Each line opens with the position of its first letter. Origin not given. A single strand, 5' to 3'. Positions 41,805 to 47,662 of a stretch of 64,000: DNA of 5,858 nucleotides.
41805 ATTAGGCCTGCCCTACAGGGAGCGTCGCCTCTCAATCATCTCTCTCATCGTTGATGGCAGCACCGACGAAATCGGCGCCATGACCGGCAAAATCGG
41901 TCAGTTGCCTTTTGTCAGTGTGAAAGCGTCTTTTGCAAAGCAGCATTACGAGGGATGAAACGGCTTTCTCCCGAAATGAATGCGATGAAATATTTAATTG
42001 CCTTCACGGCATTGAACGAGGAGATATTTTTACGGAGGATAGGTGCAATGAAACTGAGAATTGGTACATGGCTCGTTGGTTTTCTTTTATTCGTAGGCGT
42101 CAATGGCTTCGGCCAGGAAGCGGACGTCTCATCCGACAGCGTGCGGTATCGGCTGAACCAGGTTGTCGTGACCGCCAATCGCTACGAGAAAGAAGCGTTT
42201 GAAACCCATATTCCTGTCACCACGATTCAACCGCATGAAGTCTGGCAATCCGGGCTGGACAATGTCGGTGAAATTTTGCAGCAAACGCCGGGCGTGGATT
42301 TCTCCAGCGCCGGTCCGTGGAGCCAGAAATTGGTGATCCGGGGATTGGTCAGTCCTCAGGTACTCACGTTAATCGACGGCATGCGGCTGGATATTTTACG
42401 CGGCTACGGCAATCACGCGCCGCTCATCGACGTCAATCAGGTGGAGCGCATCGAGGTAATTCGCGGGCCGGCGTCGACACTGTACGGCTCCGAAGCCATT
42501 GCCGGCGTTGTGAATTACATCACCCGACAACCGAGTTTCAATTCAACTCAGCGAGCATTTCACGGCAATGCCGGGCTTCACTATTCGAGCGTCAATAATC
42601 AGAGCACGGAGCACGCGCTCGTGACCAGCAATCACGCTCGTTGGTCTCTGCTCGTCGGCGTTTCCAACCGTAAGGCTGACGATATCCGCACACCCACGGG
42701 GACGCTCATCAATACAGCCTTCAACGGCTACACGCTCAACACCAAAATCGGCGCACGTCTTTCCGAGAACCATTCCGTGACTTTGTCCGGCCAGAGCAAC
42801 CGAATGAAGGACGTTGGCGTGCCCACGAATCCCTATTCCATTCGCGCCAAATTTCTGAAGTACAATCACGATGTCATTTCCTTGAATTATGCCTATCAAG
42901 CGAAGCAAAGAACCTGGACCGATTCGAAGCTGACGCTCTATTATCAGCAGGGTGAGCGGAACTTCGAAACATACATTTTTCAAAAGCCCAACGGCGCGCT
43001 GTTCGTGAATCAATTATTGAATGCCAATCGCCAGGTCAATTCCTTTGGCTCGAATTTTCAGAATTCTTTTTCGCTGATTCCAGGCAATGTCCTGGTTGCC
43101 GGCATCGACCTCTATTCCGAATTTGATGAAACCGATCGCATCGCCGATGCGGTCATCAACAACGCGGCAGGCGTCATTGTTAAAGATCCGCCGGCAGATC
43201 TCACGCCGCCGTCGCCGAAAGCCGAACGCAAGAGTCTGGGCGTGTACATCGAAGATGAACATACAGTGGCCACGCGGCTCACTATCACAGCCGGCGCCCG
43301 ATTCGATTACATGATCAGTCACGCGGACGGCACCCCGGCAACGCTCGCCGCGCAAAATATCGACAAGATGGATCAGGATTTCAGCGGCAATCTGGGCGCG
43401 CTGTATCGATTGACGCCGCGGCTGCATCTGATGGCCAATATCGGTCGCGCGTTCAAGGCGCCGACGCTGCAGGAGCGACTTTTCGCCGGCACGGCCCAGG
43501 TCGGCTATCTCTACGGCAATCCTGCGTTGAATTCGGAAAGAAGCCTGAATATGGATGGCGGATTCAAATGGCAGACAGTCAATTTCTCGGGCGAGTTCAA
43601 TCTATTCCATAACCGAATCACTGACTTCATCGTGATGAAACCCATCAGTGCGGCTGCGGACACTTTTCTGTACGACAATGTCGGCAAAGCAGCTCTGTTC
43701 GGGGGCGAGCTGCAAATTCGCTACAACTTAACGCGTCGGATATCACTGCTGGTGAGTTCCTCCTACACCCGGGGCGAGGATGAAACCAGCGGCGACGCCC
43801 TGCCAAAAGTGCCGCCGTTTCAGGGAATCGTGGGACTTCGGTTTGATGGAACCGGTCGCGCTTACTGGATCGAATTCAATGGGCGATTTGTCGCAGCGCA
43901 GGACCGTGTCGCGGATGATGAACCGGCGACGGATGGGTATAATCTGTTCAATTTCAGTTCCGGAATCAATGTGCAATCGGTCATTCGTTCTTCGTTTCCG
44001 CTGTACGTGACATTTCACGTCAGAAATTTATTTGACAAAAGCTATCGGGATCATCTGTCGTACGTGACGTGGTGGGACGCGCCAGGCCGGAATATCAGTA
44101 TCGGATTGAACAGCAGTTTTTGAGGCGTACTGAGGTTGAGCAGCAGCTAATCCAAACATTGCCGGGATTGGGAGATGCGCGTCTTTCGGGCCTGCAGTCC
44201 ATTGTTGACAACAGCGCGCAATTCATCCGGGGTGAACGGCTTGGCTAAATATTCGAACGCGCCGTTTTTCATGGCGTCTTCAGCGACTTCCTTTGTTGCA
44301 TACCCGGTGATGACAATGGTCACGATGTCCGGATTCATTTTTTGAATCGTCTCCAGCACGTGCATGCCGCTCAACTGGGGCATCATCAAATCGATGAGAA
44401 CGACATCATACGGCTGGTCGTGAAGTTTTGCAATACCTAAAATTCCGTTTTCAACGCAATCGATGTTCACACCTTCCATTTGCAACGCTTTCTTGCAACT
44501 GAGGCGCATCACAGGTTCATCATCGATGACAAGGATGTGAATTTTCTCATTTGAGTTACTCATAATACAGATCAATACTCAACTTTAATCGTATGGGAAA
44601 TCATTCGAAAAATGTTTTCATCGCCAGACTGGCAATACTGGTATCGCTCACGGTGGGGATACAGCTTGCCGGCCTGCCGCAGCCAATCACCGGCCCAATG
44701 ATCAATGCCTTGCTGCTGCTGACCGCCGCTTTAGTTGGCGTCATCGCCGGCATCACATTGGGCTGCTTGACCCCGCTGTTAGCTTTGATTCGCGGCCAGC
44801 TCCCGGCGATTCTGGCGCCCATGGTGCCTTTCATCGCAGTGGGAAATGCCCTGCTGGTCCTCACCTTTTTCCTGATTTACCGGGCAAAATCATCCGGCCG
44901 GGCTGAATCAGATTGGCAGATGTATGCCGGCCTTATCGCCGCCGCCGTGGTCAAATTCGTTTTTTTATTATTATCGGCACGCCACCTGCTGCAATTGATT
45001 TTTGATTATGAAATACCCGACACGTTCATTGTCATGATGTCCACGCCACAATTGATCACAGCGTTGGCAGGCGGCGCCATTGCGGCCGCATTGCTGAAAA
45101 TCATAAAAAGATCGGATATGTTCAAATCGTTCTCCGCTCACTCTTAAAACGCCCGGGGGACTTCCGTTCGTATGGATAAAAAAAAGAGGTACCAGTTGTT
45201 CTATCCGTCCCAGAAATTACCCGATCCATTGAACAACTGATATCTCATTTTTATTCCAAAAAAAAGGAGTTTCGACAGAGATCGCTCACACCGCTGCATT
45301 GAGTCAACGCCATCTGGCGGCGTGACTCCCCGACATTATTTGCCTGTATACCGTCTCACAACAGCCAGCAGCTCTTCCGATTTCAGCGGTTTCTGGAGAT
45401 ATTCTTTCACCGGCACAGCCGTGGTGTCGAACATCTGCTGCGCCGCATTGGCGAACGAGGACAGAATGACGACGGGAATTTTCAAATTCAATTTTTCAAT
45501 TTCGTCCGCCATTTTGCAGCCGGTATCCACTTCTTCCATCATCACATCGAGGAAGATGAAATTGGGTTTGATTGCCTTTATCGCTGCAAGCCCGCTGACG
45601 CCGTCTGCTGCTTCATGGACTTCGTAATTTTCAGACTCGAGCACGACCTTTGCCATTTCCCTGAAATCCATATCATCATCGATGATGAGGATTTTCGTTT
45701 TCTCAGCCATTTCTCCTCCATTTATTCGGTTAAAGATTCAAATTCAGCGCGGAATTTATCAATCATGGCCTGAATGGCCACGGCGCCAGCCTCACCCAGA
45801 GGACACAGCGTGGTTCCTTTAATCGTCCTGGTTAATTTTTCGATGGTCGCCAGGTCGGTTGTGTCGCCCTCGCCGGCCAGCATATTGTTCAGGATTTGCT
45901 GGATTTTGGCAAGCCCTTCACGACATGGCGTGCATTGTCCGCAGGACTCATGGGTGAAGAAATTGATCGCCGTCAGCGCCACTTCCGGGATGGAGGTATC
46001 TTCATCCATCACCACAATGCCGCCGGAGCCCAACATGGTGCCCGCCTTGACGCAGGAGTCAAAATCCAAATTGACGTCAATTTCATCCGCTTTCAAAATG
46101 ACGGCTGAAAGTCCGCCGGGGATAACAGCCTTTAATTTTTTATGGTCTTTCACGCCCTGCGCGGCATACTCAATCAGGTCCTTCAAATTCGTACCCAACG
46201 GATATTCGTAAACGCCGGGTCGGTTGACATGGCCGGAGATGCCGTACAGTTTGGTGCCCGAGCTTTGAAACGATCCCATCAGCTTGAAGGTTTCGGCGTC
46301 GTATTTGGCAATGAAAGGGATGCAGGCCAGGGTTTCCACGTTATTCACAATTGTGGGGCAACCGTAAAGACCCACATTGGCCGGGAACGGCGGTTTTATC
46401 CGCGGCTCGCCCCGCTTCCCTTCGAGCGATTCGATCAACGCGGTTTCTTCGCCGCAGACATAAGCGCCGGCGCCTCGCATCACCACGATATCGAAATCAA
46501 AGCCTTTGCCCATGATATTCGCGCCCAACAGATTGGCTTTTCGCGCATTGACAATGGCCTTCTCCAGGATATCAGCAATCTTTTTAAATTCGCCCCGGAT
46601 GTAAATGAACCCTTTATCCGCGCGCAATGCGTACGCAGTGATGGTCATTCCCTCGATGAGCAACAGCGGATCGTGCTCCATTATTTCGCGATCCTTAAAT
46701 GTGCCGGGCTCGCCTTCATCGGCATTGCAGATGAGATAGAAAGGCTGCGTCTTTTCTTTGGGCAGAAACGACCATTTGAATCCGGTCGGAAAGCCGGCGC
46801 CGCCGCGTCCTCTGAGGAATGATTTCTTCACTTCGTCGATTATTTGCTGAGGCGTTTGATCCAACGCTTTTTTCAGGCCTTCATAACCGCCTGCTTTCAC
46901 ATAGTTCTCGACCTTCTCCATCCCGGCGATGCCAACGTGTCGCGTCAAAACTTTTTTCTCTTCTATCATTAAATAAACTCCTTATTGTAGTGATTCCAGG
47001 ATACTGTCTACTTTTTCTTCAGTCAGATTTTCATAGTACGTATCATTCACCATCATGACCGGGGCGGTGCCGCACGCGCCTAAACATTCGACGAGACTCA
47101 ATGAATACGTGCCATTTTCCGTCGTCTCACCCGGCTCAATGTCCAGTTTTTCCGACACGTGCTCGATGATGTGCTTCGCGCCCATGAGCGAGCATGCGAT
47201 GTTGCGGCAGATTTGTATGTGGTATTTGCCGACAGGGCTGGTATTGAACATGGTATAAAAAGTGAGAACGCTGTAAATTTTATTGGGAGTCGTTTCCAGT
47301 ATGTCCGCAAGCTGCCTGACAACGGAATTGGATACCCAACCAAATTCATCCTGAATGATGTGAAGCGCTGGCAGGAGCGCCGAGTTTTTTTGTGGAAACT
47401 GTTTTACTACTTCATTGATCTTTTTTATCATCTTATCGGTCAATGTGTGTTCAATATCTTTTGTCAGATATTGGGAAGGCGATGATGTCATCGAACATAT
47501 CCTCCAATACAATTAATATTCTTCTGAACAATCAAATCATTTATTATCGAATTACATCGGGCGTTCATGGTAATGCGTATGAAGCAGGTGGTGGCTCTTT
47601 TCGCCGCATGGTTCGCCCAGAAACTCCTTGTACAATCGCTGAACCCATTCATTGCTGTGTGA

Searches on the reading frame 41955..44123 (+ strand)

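Call 44: search_protein_families(library=pfam, proteins=[window:41955-44123:+], max_evalue=0.00001)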
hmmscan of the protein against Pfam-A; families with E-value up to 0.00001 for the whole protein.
window:41955-44123:+ (722 aa): 2 families
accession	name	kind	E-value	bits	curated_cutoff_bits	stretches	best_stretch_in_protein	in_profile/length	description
PF00593.30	TonB_dep_Rec_b-barrel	-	2.7e-50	172.9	27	1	246-692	11-436/436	TonB dependent receptor-like, beta-barrel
PF07715.20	Plug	-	3.5e-24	85.8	23.9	1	83-185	4-107/107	TonB-dependent Receptor Plug Domain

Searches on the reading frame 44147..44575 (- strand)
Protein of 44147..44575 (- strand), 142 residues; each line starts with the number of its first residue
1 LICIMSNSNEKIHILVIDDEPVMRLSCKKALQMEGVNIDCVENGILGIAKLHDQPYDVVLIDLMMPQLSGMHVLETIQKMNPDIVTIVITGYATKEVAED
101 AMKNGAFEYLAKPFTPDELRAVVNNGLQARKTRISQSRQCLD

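Call 47: search_protein_families(library=pfam, proteins=[window:44147-44575:-], max_evalue=0.001)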
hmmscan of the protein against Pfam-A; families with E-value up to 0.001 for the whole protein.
window:44147-44575:- (142 aa): 1 family
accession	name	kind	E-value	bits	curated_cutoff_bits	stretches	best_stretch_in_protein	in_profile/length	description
PF00072.30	Response_reg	-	1.2e-28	100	30.2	1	14-123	1-110/111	Response regulator receiver domain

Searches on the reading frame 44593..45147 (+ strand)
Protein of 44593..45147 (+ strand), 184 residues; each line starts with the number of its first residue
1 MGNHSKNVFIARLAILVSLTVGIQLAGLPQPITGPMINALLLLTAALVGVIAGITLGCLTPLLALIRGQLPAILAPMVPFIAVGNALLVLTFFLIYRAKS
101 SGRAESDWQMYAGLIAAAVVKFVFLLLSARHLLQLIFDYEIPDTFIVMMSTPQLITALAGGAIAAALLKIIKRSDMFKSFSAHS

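Call 44: search_protein_families(library=pfam, proteins=[window:44593-45147:+], max_evalue=0.00001)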
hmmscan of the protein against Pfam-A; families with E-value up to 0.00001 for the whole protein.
window:44593-45147:+ (184 aa): 1 family
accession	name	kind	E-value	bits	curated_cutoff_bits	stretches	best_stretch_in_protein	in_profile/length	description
PF12822.12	ECF_trnsprt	-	5.1e-07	30.3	30.7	1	10-171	3-168/169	ECF transporter, substrate-specific component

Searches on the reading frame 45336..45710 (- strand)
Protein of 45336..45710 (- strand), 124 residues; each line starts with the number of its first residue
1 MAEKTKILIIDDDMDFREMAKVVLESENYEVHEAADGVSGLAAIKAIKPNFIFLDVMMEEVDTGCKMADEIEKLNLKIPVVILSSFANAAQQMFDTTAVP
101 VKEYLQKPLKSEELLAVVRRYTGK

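Call 47: search_protein_families(library=pfam, proteins=[window:45336-45710:-], max_evalue=0.001)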
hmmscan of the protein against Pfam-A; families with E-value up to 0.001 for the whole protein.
window:45336-45710:- (124 aa): 1 family
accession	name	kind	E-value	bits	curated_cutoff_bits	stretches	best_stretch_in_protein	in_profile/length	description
PF00072.30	Response_reg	-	1.6e-20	73.8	30.2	1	7-118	1-110/111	Response regulator receiver domain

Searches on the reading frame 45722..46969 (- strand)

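Call 44: search_protein_families(library=pfam, proteins=[window:45722-46969:-], max_evalue=0.00001)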
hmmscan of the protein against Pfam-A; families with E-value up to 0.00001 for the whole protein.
window:45722-46969:- (415 aa): 4 families
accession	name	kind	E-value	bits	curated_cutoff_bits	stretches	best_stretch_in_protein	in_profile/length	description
PF01512.22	Complex1_51K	-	4.1e-49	166.8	31.2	1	47-218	1-149/150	Nuo51 FMN-binding domain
PF10589.14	NADH_4Fe-4S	-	6.3e-27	93.7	23.5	1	330-412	2-84/85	NADH-ubiquinone oxidoreductase-F iron-sulfur binding region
PF10531.15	SLBB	-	1.1e-08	35.2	27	1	243-269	3-29/55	SLBB domain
PF22461.2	SLBB_2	-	9.4e-08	32.5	27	1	241-302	2-64/79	SLBB domain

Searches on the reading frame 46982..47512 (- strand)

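Call 47: search_protein_families(library=pfam, proteins=[window:46982-47512:-], max_evalue=0.001)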
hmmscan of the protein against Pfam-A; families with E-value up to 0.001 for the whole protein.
window:46982-47512:- (176 aa): 1 family
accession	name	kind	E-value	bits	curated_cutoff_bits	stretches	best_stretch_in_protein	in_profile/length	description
PF01257.25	2Fe-2S_thioredx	-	7.8e-57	191.6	24.8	1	32-175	1-144/145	Thioredoxin-like [2Fe-2S] ferredoxin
